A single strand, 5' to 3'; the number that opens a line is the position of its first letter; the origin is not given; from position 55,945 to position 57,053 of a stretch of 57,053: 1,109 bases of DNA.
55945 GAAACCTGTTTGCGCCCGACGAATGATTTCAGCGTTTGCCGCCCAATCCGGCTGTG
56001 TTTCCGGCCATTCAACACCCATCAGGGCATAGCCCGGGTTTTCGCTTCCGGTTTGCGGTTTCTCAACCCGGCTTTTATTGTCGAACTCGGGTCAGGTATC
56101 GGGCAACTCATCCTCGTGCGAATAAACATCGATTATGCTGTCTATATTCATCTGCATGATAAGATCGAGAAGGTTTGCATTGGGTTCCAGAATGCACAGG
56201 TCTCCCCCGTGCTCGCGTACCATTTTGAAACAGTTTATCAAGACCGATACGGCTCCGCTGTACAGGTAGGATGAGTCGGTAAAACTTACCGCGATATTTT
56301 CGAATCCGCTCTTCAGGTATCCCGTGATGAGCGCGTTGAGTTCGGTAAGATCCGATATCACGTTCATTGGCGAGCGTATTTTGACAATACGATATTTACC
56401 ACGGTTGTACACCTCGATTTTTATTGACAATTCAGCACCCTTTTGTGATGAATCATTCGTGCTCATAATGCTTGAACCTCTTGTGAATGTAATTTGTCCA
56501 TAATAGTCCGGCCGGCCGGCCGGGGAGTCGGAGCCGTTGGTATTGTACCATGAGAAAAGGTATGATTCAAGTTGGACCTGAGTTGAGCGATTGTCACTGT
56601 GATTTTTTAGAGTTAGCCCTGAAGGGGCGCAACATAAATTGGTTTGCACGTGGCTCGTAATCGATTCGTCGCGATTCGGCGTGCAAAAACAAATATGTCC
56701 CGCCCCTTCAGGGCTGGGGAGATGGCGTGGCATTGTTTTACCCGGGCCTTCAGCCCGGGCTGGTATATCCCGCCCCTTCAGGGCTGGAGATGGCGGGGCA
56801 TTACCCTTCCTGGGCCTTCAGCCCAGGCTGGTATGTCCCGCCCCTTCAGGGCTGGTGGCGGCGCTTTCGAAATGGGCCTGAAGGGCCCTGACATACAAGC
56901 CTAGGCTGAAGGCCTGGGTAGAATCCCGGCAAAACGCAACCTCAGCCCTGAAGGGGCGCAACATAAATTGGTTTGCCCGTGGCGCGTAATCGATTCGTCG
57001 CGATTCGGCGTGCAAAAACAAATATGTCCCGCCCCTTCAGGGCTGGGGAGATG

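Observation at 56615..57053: Array of ten mini-hairpins with an invariant CTTCA loop and covarying GC stems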

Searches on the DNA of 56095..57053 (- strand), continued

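Call 41: search_with_rna_model(model_id=R1, sources=[L005, L006, L007, L008, L009, L010, L011, L012, L013, L014, L015, L016, L017, L018, L019, L020, L021, L022, L023, L024, L025, L026, L027, L028, L029, L030, L031, L032, L033, L034, L035, L036, L037, L038, L039, L040, L041, L042, L043, L044, L045, L046, L047, L048, L049, L050, L051, L052, L053, L054, L055, L056, L057, L058, L059, L060, L061, L062, L063, L064, L065, L066, L067, L068, L069, L070, L071, L072, L073, L074, L075, L076, L077, L078, L079, L080, L081, L082, L083, L084], max_evalue=0.001, make_alignment=true)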
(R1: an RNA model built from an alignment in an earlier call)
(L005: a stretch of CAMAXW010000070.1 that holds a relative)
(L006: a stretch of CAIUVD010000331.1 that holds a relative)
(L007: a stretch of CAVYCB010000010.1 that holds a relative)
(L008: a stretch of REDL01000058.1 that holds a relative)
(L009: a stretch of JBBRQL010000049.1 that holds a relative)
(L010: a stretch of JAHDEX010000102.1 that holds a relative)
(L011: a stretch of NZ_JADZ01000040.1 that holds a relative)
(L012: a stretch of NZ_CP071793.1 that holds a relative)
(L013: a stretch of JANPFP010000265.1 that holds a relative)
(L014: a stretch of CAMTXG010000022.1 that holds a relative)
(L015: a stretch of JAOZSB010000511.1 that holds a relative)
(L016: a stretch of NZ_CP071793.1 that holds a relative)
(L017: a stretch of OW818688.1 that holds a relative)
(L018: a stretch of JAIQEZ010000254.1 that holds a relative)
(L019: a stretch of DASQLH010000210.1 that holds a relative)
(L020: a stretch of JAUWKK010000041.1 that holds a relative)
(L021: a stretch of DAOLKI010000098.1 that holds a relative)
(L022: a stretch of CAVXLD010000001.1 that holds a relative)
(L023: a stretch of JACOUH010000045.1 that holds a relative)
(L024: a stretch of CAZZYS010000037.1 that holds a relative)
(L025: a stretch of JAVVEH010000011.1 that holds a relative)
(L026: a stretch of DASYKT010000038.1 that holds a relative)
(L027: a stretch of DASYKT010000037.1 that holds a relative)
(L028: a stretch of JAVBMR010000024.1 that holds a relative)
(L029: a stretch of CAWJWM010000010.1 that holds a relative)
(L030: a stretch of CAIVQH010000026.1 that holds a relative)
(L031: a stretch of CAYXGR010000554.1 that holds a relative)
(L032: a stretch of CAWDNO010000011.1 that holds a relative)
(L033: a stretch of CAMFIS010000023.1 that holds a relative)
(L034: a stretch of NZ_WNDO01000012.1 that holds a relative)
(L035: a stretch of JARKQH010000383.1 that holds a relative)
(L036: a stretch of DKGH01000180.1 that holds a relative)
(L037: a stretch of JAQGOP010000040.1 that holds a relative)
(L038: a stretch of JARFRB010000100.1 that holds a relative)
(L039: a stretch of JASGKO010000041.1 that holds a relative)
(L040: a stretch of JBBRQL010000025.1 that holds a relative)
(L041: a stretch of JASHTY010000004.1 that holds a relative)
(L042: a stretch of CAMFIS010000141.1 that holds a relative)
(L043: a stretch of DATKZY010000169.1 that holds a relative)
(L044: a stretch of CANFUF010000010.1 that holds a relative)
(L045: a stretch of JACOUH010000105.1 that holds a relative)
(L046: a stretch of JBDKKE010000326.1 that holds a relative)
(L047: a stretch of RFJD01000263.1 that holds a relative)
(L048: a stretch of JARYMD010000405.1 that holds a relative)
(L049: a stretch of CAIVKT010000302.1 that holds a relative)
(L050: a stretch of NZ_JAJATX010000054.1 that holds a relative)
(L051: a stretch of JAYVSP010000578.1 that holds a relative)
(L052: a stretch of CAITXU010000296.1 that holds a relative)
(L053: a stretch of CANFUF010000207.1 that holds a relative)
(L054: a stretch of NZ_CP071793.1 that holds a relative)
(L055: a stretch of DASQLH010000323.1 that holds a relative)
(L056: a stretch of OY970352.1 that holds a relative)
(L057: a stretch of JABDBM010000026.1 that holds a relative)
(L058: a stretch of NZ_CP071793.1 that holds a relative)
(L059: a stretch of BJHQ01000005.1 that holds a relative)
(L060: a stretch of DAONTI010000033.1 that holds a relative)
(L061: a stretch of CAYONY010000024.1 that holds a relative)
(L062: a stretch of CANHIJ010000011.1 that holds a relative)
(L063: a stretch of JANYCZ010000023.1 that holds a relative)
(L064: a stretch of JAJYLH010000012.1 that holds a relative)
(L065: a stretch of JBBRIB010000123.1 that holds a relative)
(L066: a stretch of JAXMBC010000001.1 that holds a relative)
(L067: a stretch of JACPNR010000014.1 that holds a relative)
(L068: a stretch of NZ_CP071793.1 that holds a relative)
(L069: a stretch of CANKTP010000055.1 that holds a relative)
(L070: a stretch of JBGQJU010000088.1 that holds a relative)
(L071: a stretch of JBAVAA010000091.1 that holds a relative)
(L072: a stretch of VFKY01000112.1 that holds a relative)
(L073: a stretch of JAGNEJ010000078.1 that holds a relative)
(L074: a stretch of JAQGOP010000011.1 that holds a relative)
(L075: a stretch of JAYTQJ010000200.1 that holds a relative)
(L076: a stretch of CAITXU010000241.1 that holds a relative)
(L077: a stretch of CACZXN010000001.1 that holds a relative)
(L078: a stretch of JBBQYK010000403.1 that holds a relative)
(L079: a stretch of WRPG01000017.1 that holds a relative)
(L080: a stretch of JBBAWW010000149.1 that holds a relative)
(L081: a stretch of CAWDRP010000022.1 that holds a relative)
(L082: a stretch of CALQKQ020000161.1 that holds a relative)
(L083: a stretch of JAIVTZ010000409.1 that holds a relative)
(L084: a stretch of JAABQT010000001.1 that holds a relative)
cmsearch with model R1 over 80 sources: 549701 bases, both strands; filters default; matches with E-value up to 0.001: 179.
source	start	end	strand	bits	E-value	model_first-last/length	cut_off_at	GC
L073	6172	6260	+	84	1.5e-19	1-89/89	no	0.67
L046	5121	5208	+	82.7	3.2e-19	1-89/89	no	0.57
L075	3469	3558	+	82.6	3.3e-19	1-89/89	no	0.6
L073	7351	7439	+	82.4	3.7e-19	1-89/89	no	0.61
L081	3675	3766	-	82.2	4.2e-19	1-89/89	no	0.63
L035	1152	1238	+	80.8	1e-18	1-89/89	no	0.69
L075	4929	5018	+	80.5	1.2e-18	1-89/89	no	0.64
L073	6394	6482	+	80.2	1.4e-18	1-89/89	no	0.67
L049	2809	2895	-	80.1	1.5e-18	1-89/89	no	0.63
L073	5704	5792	+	79.8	1.7e-18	1-89/89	no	0.61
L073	5950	6038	+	79.8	1.8e-18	1-89/89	no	0.66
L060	2683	2770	+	79.7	2e-18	1-89/89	no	0.69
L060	3301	3388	+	79.7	2e-18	1-89/89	no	0.69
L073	7636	7724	+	79.4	2.3e-18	1-89/89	no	0.64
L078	703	790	-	78.7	3.5e-18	1-89/89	no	0.65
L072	650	737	+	77.7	6.2e-18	1-89/89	no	0.58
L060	2870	2958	-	77.7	6.4e-18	1-89/89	no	0.64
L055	780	866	+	76.8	1.1e-17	1-89/89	no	0.68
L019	929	1014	-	76.7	1.1e-17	1-89/89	no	0.64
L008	2854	2941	-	76.7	1.2e-17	1-89/89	no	0.55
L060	2569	2658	-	75.8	2e-17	1-89/89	no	0.68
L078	196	283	-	75.5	2.3e-17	1-89/89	no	0.66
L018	3734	3827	+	75.5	2.3e-17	1-89/89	no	0.68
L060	3535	3622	+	75.5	2.4e-17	1-89/89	no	0.57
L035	1028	1114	+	75.4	2.6e-17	1-89/89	no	0.66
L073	5503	5591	+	75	3.2e-17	1-89/89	no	0.63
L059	3164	3250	-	74.8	3.5e-17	1-89/89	no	0.64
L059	2560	2646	-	74.8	3.6e-17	1-89/89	no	0.66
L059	2862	2948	-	74.8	3.6e-17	1-89/89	no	0.66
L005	485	571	+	74.8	3.6e-17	1-89/89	no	0.67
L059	860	948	+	74.7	3.9e-17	1-89/89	no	0.66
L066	5452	5539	-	74.6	4.1e-17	1-89/89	no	0.67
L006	42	128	+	74.5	4.3e-17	1-89/89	no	0.61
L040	6753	6839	-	74.3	4.7e-17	1-89/89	no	0.68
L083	2289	2378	-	73.9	6.2e-17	1-89/89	no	0.6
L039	3409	3498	+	73.8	6.5e-17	1-89/89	no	0.67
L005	51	137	+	73.8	6.6e-17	1-89/89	no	0.69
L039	3301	3390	-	73.6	7.3e-17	1-89/89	no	0.67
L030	6418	6503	+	73.4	8.3e-17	1-89/89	no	0.69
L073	6709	6797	+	73.4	8.3e-17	1-89/89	no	0.66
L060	3188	3276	-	73.4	8.3e-17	1-89/89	no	0.66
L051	3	90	+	73.4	8.6e-17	1-89/89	no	0.67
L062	7515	7602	+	73.3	8.9e-17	1-89/89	no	0.72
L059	2258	2344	-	73.2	9.3e-17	1-89/89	no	0.71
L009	324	409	+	73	1.1e-16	1-89/89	no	0.66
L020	4252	4341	-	72.6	1.3e-16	1-89/89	no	0.62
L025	7867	7955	-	72.5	1.4e-16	1-89/89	no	0.67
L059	479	567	+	72.3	1.6e-16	1-89/89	no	0.69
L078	292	379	+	72.2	1.7e-16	1-89/89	no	0.6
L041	1785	1880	+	72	1.9e-16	1-89/89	no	0.57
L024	1674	1759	+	71.7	2.3e-16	1-89/89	no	0.7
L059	372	458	-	71.1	3.3e-16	1-89/89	no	0.64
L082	51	139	-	71.1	3.3e-16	1-89/89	no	0.7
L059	2667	2755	+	70.9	3.7e-16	1-89/89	no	0.67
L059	2969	3057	+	70.9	3.7e-16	1-89/89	no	0.67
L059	3271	3359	+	70.9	3.7e-16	1-89/89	no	0.67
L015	505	594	-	70.8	3.9e-16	1-89/89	no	0.54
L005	244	331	-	70.7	4.3e-16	1-89/89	no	0.61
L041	1682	1778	-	70.3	5.5e-16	1-89/89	no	0.62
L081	3805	3893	+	70.1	6.2e-16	1-89/89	no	0.65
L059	2365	2453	+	69.5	8.6e-16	1-89/89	no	0.66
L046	5212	5321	-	69.5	8.7e-16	1-89/89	no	0.71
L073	5595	5682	-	69.4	9.3e-16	1-89/89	no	0.58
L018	3609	3700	-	69.4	9.4e-16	1-89/89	no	0.7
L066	5564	5651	+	69.2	1e-15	1-89/89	no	0.66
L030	6323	6408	-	68.6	1.4e-15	1-89/89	no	0.67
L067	6646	6731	+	68.5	1.5e-15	1-89/89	no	0.71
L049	2671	2760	-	68.5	1.5e-15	1-89/89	no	0.61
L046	5370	5457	+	68.2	1.9e-15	1-89/89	no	0.67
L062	7876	7963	-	67.5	2.9e-15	1-89/89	no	0.65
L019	15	101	+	67.4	3e-15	1-89/89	no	0.68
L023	5431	5525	-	67.3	3.2e-15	1-89/89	no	0.73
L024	1565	1650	-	67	3.8e-15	1-89/89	no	0.67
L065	1828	1915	-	66.9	4.1e-15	1-89/89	no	0.69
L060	3003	3088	+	66.8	4.5e-15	1-89/89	no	0.7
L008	2763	2852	+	66.1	6.7e-15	1-89/89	no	0.62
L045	7084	7180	-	65.9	7.5e-15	1-89/89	no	0.7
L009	530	618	-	65.4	9.8e-15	1-89/89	no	0.65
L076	202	290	+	65.4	1e-14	1-89/89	no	0.7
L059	752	839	-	65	1.3e-14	1-89/89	no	0.69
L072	545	630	-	64.7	1.5e-14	1-89/89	no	0.6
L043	3313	3399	-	64.7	1.5e-14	1-89/89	no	0.66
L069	4448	4535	-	64.5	1.7e-14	1-89/89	no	0.69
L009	1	83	+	64.4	1.8e-14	4-89/89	5'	0.66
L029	3839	3950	-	63.7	2.8e-14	1-89/89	no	0.71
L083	2406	2495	+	63.7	2.8e-14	1-89/89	no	0.64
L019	272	358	-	63.6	3e-14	1-89/89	no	0.59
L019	146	231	+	63.5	3.1e-14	1-89/89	no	0.64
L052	2086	2174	-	63.5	3.1e-14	1-89/89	no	0.69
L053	48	148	+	63.5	3.2e-14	1-89/89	no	0.69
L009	204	292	-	62.8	4.7e-14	1-89/89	no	0.64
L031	225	340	+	62.4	6.1e-14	1-89/89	no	0.66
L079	6332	6439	+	62.3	6.4e-14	1-89/89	no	0.67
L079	6199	6305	-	62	7.6e-14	1-89/89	no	0.59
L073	6555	6663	-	61.6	9.6e-14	1-89/89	no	0.61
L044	2325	2403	+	61.6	9.7e-14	1-89/89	no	0.65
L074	4262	4348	+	61.5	1e-13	1-89/89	no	0.61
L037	418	504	-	61.4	1.1e-13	1-89/89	no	0.62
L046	5461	5570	-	61.2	1.3e-13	1-89/89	no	0.71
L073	6042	6150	-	60.7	1.7e-13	1-89/89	no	0.6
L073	6264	6372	-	60.7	1.7e-13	1-89/89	no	0.6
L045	7204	7298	+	60.4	2e-13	1-89/89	no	0.74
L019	835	922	+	60.3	2.1e-13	1-89/89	no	0.61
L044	700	794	-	60.1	2.4e-13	1-89/89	no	0.72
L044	612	690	+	58.7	5.4e-13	1-89/89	no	0.59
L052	1616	1704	-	58.7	5.8e-13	1-89/89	no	0.7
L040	6861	6945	+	58.2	7.6e-13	1-89/89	no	0.71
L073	5796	5904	-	57.7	9.9e-13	1-89/89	no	0.62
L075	3342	3447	-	57.2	1.3e-12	1-89/89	no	0.65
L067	6754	6841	-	56.6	1.9e-12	1-89/89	no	0.65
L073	7485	7614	-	56.3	2.4e-12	1-89/89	no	0.64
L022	7740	7824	-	55.9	3e-12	1-89/89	no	0.55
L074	4527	4612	-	55.7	3.4e-12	1-89/89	no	0.62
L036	7509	7595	-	55.5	3.9e-12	1-89/89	no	0.55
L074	4141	4227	-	54.8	5.7e-12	1-89/89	no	0.62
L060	3966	4036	-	54.5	7.1e-12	1-89/89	no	0.58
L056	1092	1197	-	54.4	7.4e-12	1-89/89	no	0.58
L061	4904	4994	-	54.2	8.1e-12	1-89/89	no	0.68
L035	896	994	-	53.3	1.4e-11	1-89/89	no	0.67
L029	4022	4130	+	52.9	1.8e-11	1-89/89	no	0.68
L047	235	325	+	52.8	1.9e-11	1-89/89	no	0.68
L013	3007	3105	+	49.6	1.3e-10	1-89/89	no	0.58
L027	7606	7696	+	49.4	1.4e-10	1-89/89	no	0.55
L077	443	531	+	47.9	3.6e-10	1-89/89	no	0.55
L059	651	740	+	46.1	1.1e-09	1-89/89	no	0.67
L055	883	969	-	45.6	1.4e-09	1-89/89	no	0.64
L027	7482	7589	-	45.6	1.5e-09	1-89/89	no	0.56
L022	7881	7967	+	45.2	1.8e-09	1-89/89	no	0.56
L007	4823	4931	-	45.2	1.8e-09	1-89/89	no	0.54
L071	1115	1204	-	44.5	2.8e-09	1-89/89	no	0.59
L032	7794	7879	+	44.1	3.5e-09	1-89/89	no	0.59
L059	280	360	+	42.8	7.6e-09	1-89/89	no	0.69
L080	4609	4665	-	42.6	8.8e-09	33-89/89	5'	0.63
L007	4945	5034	+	41.8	1.4e-08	1-89/89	no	0.58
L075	4803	4907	-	41.2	2.1e-08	1-89/89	no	0.65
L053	158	228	+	40.6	2.9e-08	1-89/89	no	0.66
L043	3499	3587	-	40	4.3e-08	1-89/89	no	0.76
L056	1214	1294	+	39.9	4.5e-08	1-89/89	no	0.56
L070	5320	5410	+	38.6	9.6e-08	1-89/89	no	0.56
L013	3370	3469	+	36.2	4.2e-07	1-89/89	no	0.66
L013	2893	2991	-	35.9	4.9e-07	1-89/89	no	0.59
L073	7770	7833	-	35.4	6.6e-07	26-89/89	5'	0.64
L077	347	437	-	35.3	6.9e-07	1-89/89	no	0.49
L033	449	563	+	35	8.2e-07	1-89/89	no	0.58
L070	5179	5281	-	34.7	9.8e-07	1-89/89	no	0.51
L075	2662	2748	-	34.7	1e-06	1-89/89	no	0.67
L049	1492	1563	-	34.6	1.1e-06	1-89/89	no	0.47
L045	7318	7378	+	34.6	1.1e-06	1-89/89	no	0.7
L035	790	876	+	34.4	1.2e-06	1-89/89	no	0.71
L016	3114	3219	+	34.3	1.3e-06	1-89/89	no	0.66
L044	2412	2485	-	34.3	1.3e-06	1-89/89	no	0.69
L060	3793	3867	-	34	1.5e-06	1-89/89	no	0.79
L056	7950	8000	+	33.8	1.8e-06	1-51/89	3'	0.59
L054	4210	4314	-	33.7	1.8e-06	1-89/89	no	0.67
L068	4171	4274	-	32.8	3.1e-06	1-89/89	no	0.65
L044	798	920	-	32.5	3.8e-06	1-89/89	no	0.63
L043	3610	3702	+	32.2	4.4e-06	1-89/89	no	0.77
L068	4484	4588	+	31.9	5.4e-06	1-89/89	no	0.59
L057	304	394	-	31.6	6.5e-06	1-89/89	no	0.58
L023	5362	5430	-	30.8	1.1e-05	1-89/89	no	0.75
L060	3685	3759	-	30.2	1.5e-05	1-89/89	no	0.69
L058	7583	7687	-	29.9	1.8e-05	1-89/89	no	0.64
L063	4494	4591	+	29.5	2.3e-05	1-89/89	no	0.63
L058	7738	7843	+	28.8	3.4e-05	1-89/89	no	0.65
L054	3811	3943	+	28.5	4e-05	1-89/89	no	0.65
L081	3353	3438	+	28.2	4.9e-05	1-89/89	no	0.57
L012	4427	4532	+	27.1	9.3e-05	1-89/89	no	0.6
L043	3413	3494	+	26.7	0.00012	1-89/89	no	0.68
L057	371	455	+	26.6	0.00013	1-89/89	no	0.52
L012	4905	5024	-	26.5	0.00014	1-89/89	no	0.66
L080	4580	4657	+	26.1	0.00017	1-89/89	no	0.71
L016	2895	2999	-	25.2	0.0003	1-89/89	no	0.63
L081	716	795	-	25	0.00034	1-89/89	no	0.52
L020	4418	4538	-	24.7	0.00039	1-89/89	no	0.67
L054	3641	3760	-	24.6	0.00042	1-89/89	no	0.67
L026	4784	4880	-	23.9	0.00063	1-89/89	no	0.52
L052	297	372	-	23.4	0.00087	1-89/89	no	0.63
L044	529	632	-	23.2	0.00097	1-89/89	no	0.59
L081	3059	3122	+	23.2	0.00099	1-89/89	no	0.62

Alignment A2: 150 matches aligned to the model, 176 columns, each read 5' to 3' on its own strand. Consensus structure (alignment columns), stored with it:
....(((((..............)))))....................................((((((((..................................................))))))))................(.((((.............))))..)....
